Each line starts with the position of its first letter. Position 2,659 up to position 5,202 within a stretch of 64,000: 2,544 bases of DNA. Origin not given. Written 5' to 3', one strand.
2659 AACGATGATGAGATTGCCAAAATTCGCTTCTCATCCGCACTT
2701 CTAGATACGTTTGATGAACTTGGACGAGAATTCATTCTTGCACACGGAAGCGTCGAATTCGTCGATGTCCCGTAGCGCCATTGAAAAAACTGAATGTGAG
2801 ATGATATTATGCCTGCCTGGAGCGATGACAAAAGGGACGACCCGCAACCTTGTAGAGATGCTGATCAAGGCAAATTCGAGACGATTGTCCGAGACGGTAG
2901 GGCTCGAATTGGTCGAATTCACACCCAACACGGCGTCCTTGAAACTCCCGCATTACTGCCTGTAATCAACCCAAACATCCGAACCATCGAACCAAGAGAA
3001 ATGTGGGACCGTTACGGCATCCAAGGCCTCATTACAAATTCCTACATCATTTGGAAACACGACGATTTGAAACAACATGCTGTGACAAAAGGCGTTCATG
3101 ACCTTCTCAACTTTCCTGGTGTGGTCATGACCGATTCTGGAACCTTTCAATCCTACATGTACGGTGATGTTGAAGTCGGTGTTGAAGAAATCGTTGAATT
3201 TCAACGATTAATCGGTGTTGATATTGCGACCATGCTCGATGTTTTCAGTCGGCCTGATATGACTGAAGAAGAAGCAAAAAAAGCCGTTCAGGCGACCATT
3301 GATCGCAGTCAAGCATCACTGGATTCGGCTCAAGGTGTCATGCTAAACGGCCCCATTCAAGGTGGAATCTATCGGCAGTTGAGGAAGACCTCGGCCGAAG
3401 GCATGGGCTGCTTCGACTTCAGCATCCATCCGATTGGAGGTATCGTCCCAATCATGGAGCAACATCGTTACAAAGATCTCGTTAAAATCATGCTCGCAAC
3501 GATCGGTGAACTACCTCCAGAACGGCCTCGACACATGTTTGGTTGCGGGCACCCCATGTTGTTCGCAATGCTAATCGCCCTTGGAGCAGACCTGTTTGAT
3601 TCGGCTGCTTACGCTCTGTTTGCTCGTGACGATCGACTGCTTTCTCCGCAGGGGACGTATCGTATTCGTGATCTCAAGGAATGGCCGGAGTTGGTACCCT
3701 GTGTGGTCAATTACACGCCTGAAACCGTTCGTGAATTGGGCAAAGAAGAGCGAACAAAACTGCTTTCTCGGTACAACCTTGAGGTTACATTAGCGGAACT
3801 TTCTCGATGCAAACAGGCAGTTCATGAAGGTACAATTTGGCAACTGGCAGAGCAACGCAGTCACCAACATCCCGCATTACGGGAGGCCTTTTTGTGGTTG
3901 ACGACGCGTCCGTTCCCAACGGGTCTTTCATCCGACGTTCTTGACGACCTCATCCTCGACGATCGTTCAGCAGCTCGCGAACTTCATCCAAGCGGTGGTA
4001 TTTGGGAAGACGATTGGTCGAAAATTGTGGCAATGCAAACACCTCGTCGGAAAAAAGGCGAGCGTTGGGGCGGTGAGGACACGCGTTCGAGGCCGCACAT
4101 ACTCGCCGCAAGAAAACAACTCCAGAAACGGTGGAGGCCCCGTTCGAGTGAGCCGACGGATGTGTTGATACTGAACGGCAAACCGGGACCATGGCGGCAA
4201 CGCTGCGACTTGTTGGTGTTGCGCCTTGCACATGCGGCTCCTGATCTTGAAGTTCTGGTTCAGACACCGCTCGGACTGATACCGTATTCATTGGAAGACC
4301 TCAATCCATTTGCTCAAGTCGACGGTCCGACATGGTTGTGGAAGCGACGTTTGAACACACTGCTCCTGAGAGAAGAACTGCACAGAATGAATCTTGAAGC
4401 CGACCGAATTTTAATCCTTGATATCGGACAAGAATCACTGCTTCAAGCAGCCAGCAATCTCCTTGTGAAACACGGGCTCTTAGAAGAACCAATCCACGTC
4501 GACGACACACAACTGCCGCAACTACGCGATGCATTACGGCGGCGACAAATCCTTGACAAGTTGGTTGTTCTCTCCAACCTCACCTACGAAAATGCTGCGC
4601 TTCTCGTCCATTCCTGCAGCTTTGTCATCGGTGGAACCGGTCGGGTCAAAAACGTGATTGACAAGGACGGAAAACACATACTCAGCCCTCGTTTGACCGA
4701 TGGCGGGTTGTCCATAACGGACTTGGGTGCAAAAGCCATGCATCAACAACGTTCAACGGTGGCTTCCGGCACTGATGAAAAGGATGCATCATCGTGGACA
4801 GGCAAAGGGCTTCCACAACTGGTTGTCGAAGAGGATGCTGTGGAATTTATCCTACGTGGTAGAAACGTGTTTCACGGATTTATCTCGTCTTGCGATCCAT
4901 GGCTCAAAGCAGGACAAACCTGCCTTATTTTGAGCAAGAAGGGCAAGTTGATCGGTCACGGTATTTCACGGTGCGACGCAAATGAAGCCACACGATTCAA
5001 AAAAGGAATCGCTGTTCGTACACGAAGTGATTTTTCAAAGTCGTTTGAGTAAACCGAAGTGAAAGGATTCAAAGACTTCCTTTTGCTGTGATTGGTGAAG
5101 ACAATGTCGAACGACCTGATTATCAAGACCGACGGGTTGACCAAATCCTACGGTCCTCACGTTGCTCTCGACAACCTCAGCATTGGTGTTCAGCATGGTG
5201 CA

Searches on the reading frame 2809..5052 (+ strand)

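Call 97: search_protein_families(library=pfam, proteins=[window:2809-5052:+], max_evalue=0.00001)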
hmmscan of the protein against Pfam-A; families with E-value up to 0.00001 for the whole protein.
window:2809-5052:+ (747 aa): 2 families
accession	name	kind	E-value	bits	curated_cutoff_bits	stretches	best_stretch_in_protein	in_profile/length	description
PF01702.25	TGT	-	3.3e-75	253.8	26.3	1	31-355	2-356/357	Queuine tRNA-ribosyltransferase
PF01472.26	PUA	-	3.6e-14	52.9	24.8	1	670-739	2-71/74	PUA domain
